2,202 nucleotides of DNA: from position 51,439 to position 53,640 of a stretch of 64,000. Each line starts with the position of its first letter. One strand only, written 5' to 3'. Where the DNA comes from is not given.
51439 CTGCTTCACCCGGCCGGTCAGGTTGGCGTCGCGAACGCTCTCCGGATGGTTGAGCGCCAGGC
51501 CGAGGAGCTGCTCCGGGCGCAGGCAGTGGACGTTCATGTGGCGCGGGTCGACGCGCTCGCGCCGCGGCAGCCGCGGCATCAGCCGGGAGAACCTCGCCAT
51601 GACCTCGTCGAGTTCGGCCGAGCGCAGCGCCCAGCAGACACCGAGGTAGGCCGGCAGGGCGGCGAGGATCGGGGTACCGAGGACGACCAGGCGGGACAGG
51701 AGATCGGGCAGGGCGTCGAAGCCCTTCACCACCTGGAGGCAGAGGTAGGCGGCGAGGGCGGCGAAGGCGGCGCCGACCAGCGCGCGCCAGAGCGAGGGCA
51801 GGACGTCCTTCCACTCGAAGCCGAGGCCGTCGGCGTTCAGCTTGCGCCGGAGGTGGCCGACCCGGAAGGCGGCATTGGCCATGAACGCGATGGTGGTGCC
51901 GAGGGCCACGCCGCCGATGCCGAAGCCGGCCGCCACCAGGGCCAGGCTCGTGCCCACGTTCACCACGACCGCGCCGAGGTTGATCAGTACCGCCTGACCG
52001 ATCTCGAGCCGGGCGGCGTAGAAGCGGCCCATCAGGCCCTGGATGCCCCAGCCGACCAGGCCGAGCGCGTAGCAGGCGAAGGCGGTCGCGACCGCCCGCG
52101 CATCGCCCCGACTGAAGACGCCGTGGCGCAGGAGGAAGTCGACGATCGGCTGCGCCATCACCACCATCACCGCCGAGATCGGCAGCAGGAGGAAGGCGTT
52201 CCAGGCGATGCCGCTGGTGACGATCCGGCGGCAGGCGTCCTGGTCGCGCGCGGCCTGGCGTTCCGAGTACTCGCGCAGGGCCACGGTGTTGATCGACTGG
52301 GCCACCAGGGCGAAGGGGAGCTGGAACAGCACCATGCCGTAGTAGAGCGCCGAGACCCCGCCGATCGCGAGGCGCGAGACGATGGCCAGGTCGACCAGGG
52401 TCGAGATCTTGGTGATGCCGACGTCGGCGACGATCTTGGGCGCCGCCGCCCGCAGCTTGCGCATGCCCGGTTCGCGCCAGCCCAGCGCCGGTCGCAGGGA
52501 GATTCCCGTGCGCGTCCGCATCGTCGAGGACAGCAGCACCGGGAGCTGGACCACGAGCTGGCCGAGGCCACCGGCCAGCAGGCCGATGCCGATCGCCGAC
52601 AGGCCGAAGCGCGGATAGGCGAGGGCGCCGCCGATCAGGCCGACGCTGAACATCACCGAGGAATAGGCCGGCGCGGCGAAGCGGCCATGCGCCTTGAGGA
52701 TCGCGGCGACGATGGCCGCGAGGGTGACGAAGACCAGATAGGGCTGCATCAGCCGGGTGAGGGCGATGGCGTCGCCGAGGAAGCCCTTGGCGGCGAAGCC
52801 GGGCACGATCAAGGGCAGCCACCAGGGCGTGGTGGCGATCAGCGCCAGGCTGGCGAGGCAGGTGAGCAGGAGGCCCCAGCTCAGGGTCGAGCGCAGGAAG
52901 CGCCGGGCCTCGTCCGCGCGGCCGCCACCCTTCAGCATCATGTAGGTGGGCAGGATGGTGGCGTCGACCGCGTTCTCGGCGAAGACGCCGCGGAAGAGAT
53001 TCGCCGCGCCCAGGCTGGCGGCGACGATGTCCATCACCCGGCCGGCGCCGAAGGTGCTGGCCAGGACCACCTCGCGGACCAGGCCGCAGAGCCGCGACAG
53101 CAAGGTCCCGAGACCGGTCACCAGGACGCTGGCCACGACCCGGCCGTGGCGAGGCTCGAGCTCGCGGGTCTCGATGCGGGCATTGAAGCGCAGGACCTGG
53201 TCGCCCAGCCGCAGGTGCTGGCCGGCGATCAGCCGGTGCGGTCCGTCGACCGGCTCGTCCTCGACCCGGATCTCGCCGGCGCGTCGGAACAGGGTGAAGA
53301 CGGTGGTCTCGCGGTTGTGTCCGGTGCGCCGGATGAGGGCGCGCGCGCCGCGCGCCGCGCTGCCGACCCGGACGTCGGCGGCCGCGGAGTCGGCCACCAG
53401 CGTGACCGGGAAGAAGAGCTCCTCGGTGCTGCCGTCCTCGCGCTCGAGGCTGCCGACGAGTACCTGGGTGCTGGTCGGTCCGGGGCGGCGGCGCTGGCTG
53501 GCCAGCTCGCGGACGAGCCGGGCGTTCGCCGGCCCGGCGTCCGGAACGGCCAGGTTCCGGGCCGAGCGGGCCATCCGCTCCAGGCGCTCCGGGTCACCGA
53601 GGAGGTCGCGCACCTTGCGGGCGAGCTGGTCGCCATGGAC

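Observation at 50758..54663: One 1301-aa ORF joins MurG, an FHA-like linker, the lipid II flippase MurJ and HEAT repeats, and overlaps mraY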

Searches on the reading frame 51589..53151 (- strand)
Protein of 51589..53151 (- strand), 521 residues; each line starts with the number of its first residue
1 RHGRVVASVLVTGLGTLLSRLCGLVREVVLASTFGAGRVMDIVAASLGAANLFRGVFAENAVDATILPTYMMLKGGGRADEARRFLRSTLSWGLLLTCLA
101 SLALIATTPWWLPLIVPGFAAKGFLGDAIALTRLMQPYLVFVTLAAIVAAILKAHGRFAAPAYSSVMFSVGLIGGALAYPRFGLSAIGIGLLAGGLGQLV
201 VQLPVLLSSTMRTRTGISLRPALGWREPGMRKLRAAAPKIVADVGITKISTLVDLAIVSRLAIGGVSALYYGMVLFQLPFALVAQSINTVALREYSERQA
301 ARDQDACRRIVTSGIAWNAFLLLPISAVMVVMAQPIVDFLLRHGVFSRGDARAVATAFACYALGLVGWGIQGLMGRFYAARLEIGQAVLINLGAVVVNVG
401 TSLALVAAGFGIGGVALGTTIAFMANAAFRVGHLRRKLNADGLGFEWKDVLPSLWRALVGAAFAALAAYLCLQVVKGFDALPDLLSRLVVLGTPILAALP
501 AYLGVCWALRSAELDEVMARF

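Call 67: search_solved_structures(query=window:51589-53151:-, max_evalue=1e-10, show_alignments=3)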
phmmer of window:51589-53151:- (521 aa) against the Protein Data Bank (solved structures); distinct sequences matched with E-value up to 1e-10: 6.
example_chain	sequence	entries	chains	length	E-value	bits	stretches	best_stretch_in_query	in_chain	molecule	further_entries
7waw_A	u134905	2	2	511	1e-39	140.1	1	12-459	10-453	lipid II flippase MurJ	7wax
9nu4_A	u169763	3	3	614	2.3e-36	129.1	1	8-508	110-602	Lipid II flippase MurJ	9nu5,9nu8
6cc4_A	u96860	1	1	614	4.9e-36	128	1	11-451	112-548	soluble cytochrome b562, lipid II flippase MurJ chimera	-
9ukv_A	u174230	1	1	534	5.1e-36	128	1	9-452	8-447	Lipid II flippase MurJ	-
7wag_A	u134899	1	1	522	7.4e-36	127.4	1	16-452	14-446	Lipid II flippase MurJ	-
5t77_A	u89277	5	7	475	2.1e-25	93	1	8-426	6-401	Putative lipid II flippase MurJ | Lipid II flippase MurJ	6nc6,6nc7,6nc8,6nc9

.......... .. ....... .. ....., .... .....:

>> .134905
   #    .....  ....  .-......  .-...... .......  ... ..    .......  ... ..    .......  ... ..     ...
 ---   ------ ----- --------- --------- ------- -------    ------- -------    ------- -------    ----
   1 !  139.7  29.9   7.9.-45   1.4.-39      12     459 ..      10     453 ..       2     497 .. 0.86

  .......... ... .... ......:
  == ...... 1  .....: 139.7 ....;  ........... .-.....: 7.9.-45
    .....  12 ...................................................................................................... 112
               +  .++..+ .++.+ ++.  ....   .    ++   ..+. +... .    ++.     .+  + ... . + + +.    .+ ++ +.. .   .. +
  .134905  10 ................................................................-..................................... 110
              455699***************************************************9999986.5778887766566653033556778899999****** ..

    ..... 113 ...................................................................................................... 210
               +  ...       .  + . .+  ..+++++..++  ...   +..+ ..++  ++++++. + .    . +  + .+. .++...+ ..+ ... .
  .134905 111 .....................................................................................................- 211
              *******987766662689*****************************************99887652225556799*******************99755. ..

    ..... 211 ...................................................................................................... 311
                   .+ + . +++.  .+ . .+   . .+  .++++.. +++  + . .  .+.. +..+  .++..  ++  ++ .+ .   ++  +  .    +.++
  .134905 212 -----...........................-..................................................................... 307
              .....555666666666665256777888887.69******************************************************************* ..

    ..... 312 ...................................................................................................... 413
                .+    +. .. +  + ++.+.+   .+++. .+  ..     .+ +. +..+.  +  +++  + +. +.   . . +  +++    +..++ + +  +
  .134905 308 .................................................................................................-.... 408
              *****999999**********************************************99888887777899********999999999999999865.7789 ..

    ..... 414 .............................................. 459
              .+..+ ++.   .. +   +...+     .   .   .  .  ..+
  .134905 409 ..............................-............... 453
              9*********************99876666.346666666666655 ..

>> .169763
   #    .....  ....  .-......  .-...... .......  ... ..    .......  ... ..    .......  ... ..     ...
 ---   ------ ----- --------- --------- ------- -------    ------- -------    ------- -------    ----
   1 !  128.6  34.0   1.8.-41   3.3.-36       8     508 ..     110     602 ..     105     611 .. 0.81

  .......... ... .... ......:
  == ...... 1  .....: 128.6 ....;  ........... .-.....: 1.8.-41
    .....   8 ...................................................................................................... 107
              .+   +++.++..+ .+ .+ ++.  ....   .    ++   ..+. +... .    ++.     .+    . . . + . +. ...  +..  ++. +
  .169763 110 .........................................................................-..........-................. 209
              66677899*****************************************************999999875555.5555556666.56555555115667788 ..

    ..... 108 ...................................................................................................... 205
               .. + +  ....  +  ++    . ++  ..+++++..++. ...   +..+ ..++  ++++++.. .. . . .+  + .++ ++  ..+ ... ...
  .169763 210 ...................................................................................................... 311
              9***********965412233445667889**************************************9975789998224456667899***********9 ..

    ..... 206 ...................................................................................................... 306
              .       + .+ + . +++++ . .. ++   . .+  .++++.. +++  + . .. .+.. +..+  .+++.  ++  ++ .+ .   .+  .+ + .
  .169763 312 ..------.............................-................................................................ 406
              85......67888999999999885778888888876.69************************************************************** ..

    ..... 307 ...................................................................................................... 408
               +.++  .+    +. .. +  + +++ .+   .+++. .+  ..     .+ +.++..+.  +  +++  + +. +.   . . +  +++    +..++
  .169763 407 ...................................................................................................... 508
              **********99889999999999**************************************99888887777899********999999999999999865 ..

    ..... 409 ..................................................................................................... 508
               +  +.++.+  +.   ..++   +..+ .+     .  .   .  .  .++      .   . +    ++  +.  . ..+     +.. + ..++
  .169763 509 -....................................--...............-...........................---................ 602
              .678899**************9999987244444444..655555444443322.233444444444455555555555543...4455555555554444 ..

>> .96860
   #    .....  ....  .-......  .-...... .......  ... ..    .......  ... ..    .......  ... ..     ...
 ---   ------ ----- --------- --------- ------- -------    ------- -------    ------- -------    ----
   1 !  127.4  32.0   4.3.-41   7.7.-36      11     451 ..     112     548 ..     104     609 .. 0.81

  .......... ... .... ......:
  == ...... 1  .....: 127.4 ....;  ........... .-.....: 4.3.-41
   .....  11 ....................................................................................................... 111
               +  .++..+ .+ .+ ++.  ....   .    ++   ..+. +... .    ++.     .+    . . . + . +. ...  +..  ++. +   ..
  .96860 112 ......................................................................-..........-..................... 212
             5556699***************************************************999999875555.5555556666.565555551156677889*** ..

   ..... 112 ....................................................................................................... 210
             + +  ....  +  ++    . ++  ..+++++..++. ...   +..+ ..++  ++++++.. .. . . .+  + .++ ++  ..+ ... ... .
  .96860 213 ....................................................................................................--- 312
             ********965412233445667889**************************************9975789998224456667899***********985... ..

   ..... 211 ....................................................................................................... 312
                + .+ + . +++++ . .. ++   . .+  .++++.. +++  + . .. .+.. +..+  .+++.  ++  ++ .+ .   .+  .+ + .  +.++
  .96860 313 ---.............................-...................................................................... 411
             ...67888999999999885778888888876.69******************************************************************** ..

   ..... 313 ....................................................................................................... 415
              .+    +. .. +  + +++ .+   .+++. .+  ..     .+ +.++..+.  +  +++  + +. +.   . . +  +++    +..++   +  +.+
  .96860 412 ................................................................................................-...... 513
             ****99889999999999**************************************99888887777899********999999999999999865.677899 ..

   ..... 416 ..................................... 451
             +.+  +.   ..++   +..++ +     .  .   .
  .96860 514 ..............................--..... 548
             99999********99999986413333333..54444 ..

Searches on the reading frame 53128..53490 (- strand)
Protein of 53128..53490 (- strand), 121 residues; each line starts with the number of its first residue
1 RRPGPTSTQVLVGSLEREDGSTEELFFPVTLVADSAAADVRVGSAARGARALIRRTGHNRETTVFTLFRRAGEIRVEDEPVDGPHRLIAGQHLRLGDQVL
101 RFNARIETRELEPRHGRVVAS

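Call 38: search_solved_structures(query=A3, max_evalue=10, show_alignments=2)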
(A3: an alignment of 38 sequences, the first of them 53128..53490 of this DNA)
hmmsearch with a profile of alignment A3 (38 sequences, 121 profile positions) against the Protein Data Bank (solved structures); distinct sequences matched with E-value up to 10: 31.
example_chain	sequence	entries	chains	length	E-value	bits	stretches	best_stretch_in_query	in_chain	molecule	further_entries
2fez_A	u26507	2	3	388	5e-06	29.2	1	6-103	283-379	Probable regulatory protein embR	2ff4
2eh0_A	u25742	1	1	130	7e-06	28.7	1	37-119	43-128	Kinesin-like protein KIF1B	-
2aff_A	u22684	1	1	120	0.00013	24.6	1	25-106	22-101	Antigen KI-67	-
1r21_A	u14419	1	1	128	0.00016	24.3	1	25-106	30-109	Antigen Ki-67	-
3hx1_A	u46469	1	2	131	0.0027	20.4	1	12-99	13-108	Slr1951 protein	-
2lc1_A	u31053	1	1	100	0.0034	20.1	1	15-99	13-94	Putative uncharacterized protein TB39.8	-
3po8_A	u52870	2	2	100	0.0035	20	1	15-100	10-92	Putative uncharacterized protein TB39.8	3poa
4ejq_A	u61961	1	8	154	0.0055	19.4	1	38-114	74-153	Kinesin-like protein KIF1A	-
4egx_A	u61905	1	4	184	0.0074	19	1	38-114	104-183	Kinesin-like protein KIF1A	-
3oun_A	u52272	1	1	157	0.016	17.9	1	15-99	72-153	Putative uncharacterized protein TB39.8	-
3fm8_A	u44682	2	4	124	0.026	17.2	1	29-100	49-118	Kinesin-like protein KIF13B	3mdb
2g1l_A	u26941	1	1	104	0.049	16.3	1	39-103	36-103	Kinesin-like protein KIF1C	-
9qks_G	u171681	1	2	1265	0.05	16.3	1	37-93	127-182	ESX secretion system protein YukB,Green fluorescent protein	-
2jqj_A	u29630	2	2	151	0.073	15.8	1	28-98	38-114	DNA damage response protein kinase DUN1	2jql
7aqc_Y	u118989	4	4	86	0.1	15.3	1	69-106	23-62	Uncharacterized protein YabO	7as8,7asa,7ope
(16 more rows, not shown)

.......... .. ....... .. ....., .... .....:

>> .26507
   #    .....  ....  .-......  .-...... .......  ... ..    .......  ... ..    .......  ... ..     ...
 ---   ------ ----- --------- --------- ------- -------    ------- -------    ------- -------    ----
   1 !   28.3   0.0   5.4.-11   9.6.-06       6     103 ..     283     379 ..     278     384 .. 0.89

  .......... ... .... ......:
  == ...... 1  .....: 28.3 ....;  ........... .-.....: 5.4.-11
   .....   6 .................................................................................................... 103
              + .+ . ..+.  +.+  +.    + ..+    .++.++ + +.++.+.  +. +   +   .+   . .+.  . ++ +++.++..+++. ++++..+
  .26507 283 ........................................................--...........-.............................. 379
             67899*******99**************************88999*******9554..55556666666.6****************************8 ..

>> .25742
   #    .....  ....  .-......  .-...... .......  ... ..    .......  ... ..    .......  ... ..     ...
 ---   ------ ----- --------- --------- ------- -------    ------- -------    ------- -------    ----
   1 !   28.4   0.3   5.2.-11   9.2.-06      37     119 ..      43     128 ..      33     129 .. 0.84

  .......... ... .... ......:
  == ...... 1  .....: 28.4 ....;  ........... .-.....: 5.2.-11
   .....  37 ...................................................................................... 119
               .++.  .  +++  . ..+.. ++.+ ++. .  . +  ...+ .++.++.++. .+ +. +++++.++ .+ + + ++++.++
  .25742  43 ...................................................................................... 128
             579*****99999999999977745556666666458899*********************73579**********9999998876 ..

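Call 41: predict_structure(alignment_id=A3)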
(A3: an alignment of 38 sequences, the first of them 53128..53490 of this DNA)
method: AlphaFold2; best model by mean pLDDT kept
length: 121 residues; sequences in the alignment: 38
mean_pLDDT: 91.6   pTM: 0.81
mean pLDDT of the five models: 91.6, 91.6, 91.5, 90.3, 89.2
residues with pLDDT >= 90: 96; 70-90: 13; 50-70: 11; < 50: 1
segments of 3 or more residues with pLDDT < 50: none
pLDDT, mean of each block of 10 residues (from residue 1): 77 97 95 97 96 95 97 98 98 98 94 61 47
secondary structure, 60 per line:
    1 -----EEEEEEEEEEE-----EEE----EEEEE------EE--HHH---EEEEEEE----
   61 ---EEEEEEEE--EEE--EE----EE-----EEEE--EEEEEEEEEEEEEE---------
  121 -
elements in order: E6-16 E22-24 E29-33 E50-56 E64-71 E74-76 E92-95 E98-111

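Call 44: fold_search(model_id=the predicted structure, library=pdb)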
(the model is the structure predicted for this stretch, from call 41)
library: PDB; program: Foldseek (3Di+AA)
matches with E <= 10: 549; with E <= 0.001: 44
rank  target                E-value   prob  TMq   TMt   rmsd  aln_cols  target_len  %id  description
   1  2g1l                  8.5e-05  1.00  0.64  0.74   2.9       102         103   22  Crystal structure of the FHA domain of human kinesin family member C (released 2006-02-28)
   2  4egx_A                1.0e-04  1.00  0.66  0.45   2.6       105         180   18  Crystal structure of KIF1A CC1-FHA tandem (released 2012-10-03)
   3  4jon_A                1.1e-04  1.00  0.65  0.65   4.1       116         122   13  Crystal structure of a centrosomal protein 170kDa, transcript variant beta (CEP170) from Homo sapiens at 2.15 A resolu (released 2013-04-17)
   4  4jon_C                1.1e-04  1.00  0.64  0.66   3.6       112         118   13  Crystal structure of a centrosomal protein 170kDa, transcript variant beta (CEP170) from Homo sapiens at 2.15 A resolu (released 2013-04-17)
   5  4jon_B                1.1e-04  1.00  0.65  0.64   3.2       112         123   13  Crystal structure of a centrosomal protein 170kDa, transcript variant beta (CEP170) from Homo sapiens at 2.15 A resolu (released 2013-04-17)
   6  6i2q_B                1.3e-04  1.00  0.63  0.77   2.1       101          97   22  Crystal structure of the wild-type SucA domain of Mycobacterium smegmatis KGD (alpha-ketoglutarate decarboxylase), in  (released 2019-05-22)
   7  4ejq_G                1.4e-04  1.00  0.63  0.53   2.9       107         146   19  Crystal structure of KIF1A C-CC1-FHA (released 2012-10-03)
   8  2ff4_B                1.5e-04  1.00  0.63  0.21   2.6        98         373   20  Mycobacterium tuberculosis EmbR in complex with low affinity phosphopeptide (released 2006-01-24)
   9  3poa_A                1.6e-04  1.00  0.63  0.79   4.4       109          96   20  Structural and functional analysis of phosphothreonine-dependent FHA domain interactions (released 2011-01-26)
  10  1r21_MODEL_1_A        1.9e-04  1.00  0.53  0.63   4.9       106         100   18  Solution Structure of human Ki67 FHA Domain (released 2003-12-30)
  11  4jon_D                2.0e-04  1.00  0.64  0.65   3.5       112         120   13  Crystal structure of a centrosomal protein 170kDa, transcript variant beta (CEP170) from Homo sapiens at 2.15 A resolu (released 2013-04-17)
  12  6i2p_E                2.1e-04  1.00  0.61  0.70   2.9       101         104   21  Crystal structure of the Mycobacterium tuberculosis PknB kinase domain (L33E mutant) in complex with its substrate Gar (released 2019-05-22)
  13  3hx1_B                2.1e-04  1.00  0.62  0.70   2.9       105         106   13  Crystal structure of the Slr1951 protein from Synechocystis sp. Northeast Structural Genomics Consortium Target SgR167 (released 2009-06-30)
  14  3po8                  2.2e-04  1.00  0.66  0.80   1.9       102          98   20  Structural and functional analysis of phosphothreonine-dependent FHA domain interactions (released 2011-01-26)
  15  7rj3_A                2.3e-04  1.00  0.61  0.70   2.3       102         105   20  Crystal Structure of the Forkhead Associated (FHA) Domain of the Glycogen Accumulation Regulator (GarA) from Mycobacte (released 2021-07-28)
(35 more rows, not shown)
